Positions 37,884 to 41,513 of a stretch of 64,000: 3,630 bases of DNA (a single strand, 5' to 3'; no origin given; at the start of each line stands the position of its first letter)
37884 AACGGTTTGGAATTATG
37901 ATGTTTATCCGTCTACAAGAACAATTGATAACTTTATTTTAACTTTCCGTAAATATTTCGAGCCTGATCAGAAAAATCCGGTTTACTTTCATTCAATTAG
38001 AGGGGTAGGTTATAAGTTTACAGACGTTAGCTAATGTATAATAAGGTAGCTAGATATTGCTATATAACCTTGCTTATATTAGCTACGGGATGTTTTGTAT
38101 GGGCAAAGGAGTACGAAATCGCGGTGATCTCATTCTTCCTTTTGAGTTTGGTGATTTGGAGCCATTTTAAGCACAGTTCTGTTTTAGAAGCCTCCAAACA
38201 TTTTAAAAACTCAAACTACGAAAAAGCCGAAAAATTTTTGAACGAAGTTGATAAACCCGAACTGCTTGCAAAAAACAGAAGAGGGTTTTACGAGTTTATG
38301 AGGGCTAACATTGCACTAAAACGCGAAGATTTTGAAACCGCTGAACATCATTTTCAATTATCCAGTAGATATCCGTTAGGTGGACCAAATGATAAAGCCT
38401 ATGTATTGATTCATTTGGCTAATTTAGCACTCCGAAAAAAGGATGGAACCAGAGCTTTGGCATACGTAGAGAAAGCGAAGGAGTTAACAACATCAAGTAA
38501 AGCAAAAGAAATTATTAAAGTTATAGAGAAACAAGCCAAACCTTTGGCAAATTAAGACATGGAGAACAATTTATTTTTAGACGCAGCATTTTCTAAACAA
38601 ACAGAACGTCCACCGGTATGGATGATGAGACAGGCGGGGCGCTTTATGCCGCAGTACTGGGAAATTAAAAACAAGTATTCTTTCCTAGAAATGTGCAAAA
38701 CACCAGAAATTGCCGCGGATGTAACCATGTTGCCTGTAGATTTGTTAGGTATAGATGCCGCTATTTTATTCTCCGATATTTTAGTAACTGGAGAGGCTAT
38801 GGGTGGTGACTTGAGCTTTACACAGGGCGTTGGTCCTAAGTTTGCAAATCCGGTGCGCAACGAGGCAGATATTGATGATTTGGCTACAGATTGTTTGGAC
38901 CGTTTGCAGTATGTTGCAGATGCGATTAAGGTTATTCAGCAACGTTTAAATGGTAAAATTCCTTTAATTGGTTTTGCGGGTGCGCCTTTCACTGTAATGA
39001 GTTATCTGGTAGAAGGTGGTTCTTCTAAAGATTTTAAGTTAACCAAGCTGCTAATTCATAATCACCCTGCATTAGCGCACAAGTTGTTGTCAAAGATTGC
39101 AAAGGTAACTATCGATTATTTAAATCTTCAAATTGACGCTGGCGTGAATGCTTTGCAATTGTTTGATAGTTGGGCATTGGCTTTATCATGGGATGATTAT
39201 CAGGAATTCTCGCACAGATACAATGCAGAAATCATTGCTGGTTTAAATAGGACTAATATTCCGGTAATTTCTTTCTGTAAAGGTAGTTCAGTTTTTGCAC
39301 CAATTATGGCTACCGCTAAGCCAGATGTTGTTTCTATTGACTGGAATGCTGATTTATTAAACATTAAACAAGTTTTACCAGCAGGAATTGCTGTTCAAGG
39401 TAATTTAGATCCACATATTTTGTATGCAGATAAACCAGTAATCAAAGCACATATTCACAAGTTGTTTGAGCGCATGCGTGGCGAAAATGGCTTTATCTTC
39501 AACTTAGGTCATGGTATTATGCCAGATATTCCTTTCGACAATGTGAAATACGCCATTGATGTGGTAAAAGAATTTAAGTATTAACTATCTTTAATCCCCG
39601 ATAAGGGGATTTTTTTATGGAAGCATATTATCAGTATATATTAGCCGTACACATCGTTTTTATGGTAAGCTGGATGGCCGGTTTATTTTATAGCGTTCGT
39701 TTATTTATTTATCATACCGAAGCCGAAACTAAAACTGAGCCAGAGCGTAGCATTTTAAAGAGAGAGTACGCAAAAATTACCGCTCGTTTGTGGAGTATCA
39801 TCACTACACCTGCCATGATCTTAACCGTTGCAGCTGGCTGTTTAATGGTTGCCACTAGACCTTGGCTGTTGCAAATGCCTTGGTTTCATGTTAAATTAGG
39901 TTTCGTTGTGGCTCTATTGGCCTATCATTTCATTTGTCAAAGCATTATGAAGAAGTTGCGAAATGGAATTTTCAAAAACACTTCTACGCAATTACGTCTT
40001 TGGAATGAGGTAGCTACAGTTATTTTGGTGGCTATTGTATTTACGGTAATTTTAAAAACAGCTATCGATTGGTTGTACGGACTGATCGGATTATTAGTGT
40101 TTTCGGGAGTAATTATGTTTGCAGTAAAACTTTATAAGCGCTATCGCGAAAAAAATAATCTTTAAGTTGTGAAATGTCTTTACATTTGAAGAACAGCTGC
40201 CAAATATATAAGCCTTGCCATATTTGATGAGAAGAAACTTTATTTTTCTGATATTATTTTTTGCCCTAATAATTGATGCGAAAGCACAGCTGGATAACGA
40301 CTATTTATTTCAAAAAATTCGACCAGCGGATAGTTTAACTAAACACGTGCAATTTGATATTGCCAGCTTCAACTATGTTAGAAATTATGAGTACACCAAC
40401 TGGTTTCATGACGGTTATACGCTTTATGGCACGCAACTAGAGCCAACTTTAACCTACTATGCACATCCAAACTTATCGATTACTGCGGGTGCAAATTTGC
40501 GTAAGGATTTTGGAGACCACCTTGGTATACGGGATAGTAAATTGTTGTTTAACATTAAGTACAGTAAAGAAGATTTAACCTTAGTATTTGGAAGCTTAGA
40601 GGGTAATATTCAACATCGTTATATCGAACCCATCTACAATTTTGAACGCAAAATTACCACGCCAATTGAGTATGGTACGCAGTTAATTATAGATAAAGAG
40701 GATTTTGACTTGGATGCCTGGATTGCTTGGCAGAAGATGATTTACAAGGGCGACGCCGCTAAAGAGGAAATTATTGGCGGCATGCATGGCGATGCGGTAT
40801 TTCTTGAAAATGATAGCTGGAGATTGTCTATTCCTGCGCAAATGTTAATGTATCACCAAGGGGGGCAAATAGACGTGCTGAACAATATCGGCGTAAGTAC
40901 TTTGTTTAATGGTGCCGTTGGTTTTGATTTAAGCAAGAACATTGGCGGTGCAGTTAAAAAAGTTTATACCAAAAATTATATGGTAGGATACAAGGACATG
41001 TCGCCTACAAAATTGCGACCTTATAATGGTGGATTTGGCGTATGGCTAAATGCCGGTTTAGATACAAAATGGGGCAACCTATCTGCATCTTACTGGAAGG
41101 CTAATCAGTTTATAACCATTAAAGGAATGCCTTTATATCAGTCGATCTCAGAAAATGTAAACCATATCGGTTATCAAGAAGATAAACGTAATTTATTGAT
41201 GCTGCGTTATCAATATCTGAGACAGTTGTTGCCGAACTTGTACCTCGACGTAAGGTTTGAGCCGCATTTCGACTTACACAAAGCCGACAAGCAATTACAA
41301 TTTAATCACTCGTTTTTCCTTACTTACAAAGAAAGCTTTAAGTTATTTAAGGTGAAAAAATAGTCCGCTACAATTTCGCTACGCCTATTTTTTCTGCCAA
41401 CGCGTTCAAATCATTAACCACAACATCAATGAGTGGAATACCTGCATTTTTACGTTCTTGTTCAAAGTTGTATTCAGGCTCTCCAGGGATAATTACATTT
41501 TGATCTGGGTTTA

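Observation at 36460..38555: Three-component regulator embedded in the heme biosynthesis cluster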

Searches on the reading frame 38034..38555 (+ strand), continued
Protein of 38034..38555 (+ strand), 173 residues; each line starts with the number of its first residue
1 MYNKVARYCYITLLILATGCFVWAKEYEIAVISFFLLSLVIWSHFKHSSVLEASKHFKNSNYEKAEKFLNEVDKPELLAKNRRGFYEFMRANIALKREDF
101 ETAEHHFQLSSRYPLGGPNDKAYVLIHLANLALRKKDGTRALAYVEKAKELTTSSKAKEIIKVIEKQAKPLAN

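Call 72: fold_search(model_id=the predicted structure, library=pdb)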
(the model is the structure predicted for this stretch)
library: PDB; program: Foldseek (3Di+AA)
matches with E <= 10: 1548; with E <= 0.001: 0
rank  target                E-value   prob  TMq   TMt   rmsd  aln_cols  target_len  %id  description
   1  9gzg_A                1.5e-03  1.00  0.55  0.61  11.3       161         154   16  Crystal structure of CTPR4E4 mutant (released 2025-10-15)
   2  1na0_A                2.2e-03  1.00  0.54  0.75   3.0       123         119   20  Design of Stable alpha-Helical Arrays from an Idealized TPR Motif (released 2003-06-03)
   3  2nc9_MODEL_1_A        2.7e-03  1.00  0.55  0.69   3.2       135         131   13  Apo solution structure of Hop TPR2A (released 2017-03-29)
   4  6v8e_A                3.0e-03  1.00  0.54  0.75   2.8       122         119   20  Computationally designed C3-symmetric homotrimer from TPR repeat protein (released 2020-08-12)
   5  6v8e_B                3.0e-03  1.00  0.55  0.76   2.9       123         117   20  Computationally designed C3-symmetric homotrimer from TPR repeat protein (released 2020-08-12)
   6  6siq_A                4.3e-03  1.00  0.37  0.29  14.4       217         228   14  Fragment AZ-012 binding at the p53pT387/14-3-3 sigma interface (released 2020-06-17)
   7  6vfh_A                5.0e-03  1.00  0.55  0.75   3.0       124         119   20  De novo designed tetrahedral nanoparticle T33_dn10 (released 2020-08-12)
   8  8ye5_B                5.0e-03  1.00  0.54  0.75   3.0       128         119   15  Structural and functional research of Reductive Dehalogenases TmrC using a cell-free expression system for heterologou (released 2024-03-06)
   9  3fwv_A                5.0e-03  1.00  0.53  0.68   3.4       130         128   15  Crystal Structure of a Redesigned TPR Protein, T-MOD(VMY), in Complex with MEEVF Peptide (released 2009-04-21)
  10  9k7u_A                5.0e-03  1.00  0.42  0.51   7.3       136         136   16  Crystal structure of designed zinc-induced heterodimer Heter-Zn2-HEHE-22 (released 2025-10-29)
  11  5ok9_E                5.0e-03  1.00  0.38  0.29  14.3       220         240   14  CH1 chimera of human 14-3-3 sigma with the HSPB6 phosphopeptide in a conformation with swapped phosphopeptides (released 2017-10-11)
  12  9qhb                  5.6e-03  1.00  0.49  0.33  12.0       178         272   16  Crystal structure of 16-repeat CTPR protein with eliminated coordination sites (released 2025-10-22)
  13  6fav_C                5.6e-03  1.00  0.36  0.29  13.9       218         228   13  Crystal structure of C-terminal modified Tau peptide-hybrid 4.2f-I with 14-3-3sigma (released 2018-05-16)
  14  6v8e_D                5.9e-03  1.00  0.55  0.76   2.8       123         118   20  Computationally designed C3-symmetric homotrimer from TPR repeat protein (released 2020-08-12)
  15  6vfk_A                6.5e-03  1.00  0.55  0.75   3.0       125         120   20  De novo designed tetrahedral nanoparticle T33_dn10 displaying 4 copies of BG505-SOSIP trimer on the surface (released 2020-07-22)
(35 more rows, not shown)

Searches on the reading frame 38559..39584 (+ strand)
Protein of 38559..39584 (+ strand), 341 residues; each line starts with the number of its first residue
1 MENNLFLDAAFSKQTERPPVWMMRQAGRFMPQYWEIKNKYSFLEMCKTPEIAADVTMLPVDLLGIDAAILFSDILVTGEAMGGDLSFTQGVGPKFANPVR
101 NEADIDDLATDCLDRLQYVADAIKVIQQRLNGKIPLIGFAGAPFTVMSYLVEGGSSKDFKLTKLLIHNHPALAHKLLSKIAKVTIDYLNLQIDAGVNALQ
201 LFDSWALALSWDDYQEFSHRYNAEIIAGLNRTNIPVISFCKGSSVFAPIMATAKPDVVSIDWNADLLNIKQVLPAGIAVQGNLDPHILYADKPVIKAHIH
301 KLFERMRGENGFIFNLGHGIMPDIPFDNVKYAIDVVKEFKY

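Call 5: search_protein_families(library=pfam, proteins=[window:38559-39584:+], max_evalue=0.01)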
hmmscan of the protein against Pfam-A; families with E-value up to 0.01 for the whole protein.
window:38559-39584:+ (341 aa): 1 family
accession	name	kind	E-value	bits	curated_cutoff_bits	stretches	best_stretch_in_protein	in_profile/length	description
PF01208.23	URO-D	-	2.7e-120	402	23.9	1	2-339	2-346/346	Uroporphyrinogen decarboxylase (URO-D)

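Call 6: search_protein_families(library=ncbifam, proteins=[window:38559-39584:+], max_evalue=0.01)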
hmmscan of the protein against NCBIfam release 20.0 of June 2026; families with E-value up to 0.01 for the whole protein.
window:38559-39584:+ (341 aa): 5 families
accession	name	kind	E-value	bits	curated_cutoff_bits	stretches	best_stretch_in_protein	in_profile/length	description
TIGR01464.1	hemE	equivalog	7.6e-123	409.8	302.95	1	6-338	2-338/338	uroporphyrinogen decarboxylase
NF004889.0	PRK06252.1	subfamily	2.6e-22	79.3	244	1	13-340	17-337/340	methylcobalamin:coenzyme M methyltransferase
TIGR01463.1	mtaA_cmuA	subfamily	1.7e-21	76.9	235.4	1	47-341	47-340/340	MtaA/CmuA family methyltransferase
NF041608.1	methylcob_mtaseMtbA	equivalog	8.6e-16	57.9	600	1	74-341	75-339/339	methylcobamide:CoM methyltransferase MtbA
NF040654.1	MtaA_Meth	equivalog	1.1e-12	47.6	400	1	47-338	45-334/337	methylcobamide:CoM methyltransferase MtaA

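Call 66: search_dna_similar(query=window:38559-39584:+, collection=plasmids, mode=protein, max_rows=40, max_evalue=1e-20)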
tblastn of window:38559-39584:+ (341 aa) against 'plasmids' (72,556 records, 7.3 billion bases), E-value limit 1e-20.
Records with a match: 75; places in all: 76; records where one place covers at least 80% of the query: 75.
Best place of each record, by identity: <60% 75.
By first word of the organism name: Halorussus 8; Sulfitobacter 8; Acinetobacter 5; Sinorhizobium 5; Escherichia 4; Haloterrigena 3; Rhizobium 3; Deinococcus 2; Neisseria 2; Proteus 2; and 30 more.
By predicted mobility (MOB-suite, as given by PLSDB): non-mobilizable 62; mobilizable 7; conjugative 6.
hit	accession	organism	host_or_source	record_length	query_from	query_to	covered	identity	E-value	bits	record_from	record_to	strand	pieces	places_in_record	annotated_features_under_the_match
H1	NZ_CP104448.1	Acinetobacter baumannii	Homo sapiens,sputum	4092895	1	339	99%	42.2%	7e-82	278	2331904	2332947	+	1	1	none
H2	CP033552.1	Acinetobacter nosocomialis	Homo sapiens,Bacterial culture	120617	1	339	99%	42.0%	1e-81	277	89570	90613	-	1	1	uroporphyrinogen decarboxylase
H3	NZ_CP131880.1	Acinetobacter nosocomialis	Homo sapiens,culture,respiratory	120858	1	339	99%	42.0%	1e-81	277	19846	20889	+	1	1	hemE: uroporphyrinogen decarboxylase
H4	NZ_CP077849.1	Acinetobacter baumannii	Homo sapiens,Rectal swab_P28_BU14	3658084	1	339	99%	42.0%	4e-81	276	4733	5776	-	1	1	none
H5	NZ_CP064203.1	Acinetobacter baumannii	Homo sapiens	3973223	1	339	99%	42.0%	4e-81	276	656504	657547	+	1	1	none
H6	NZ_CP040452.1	Halomonas sp. PA16-9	-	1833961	1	340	100%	41.0%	5e-82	278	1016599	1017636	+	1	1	none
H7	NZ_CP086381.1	Deinococcus radiophilus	Harpadon nehereus,cell culture,2 Mrad ...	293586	1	338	99%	41.2%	2e-79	271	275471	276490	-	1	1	hemE: uroporphyrinogen decarboxylase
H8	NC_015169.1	Deinococcus proteolyticus MRP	feces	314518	1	338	99%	41.2%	3e-79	270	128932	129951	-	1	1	hemE: uroporphyrinogen decarboxylase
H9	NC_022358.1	Sulfuricella denitrificans skB26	-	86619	1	340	100%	40.0%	3e-80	273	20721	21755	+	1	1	hemE: uroporphyrinogen decarboxylase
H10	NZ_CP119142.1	Neisseria gonorrhoeae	Homo sapiens,whole organism,synovial ...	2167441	1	339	99%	39.8%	2e-82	279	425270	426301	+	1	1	none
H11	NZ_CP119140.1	Neisseria gonorrhoeae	Homo sapiens,whole organism,blood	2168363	1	339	99%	39.8%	3e-82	279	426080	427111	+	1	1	none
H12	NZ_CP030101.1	Listeria monocytogenes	Environment,water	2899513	3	338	99%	40.1%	9e-72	249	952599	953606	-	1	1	none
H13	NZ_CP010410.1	Xanthomonas sacchari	cell culture,rice seeds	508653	1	338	99%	39.8%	4e-69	241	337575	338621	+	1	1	hemE: uroporphyrinogen decarboxylase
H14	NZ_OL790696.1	Escherichia coli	-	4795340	1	339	99%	39.7%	3e-79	270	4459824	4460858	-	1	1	none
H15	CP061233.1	Escherichia coli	Sheep,cell culture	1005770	1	339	99%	39.7%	3e-79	270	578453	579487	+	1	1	hemE: uroporphyrinogen decarboxylase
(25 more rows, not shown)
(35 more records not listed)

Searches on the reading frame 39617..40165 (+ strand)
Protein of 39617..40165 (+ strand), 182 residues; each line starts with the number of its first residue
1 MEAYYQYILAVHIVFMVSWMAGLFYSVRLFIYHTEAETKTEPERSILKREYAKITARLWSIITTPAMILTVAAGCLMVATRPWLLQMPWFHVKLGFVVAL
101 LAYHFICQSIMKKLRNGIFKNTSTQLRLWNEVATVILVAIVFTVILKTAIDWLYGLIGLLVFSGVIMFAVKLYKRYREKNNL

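Call 5: search_protein_families(library=pfam, proteins=[window:39617-40165:+], max_evalue=0.01)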
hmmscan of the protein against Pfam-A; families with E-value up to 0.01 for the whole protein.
window:39617-40165:+ (182 aa): 4 families
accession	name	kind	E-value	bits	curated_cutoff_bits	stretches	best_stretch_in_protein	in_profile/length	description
PF03653.18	UPF0093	-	4e-41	141.2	34.2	1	1-148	1-145/146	Uncharacterised protein family (UPF0093)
PF05425.18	CopD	-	6.7e-09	36.5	32.1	1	56-145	4-103/105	Copper resistance protein D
PF09534.15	Trp_oprn_chp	-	0.0024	18.2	29.6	0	49-104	31-80/180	Tryptophan-associated transmembrane protein (Trp_oprn_chp)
PF01027.25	Bax1-I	-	0.0069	16.6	34.1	1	134-179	133-180/207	Inhibitor of apoptosis-promoting Bax1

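Call 6: search_protein_families(library=ncbifam, proteins=[window:39617-40165:+], max_evalue=0.01)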
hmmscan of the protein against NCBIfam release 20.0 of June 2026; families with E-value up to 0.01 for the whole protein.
window:39617-40165:+ (182 aa): 1 family
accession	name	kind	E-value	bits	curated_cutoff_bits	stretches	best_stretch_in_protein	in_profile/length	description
TIGR00701.1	TIGR00701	equivalog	9.7e-38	129.5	138.05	1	4-147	1-139/142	protoporphyrinogen oxidase HemJ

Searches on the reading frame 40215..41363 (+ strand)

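Call 5: search_protein_families(library=pfam, proteins=[window:40215-41363:+], max_evalue=0.01)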
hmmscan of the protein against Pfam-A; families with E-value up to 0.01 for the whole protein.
window:40215-41363:+ (382 aa): 0 families

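Call 6: search_protein_families(library=ncbifam, proteins=[window:40215-41363:+], max_evalue=0.01)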
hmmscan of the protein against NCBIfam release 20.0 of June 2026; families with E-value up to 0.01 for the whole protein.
window:40215-41363:+ (382 aa): 1 family
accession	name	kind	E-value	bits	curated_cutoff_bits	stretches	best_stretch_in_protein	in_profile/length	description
NF052651.1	LpxZ_fam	equivalog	2.9e-54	184.3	460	2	119-369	118-365/371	LpxZ family protein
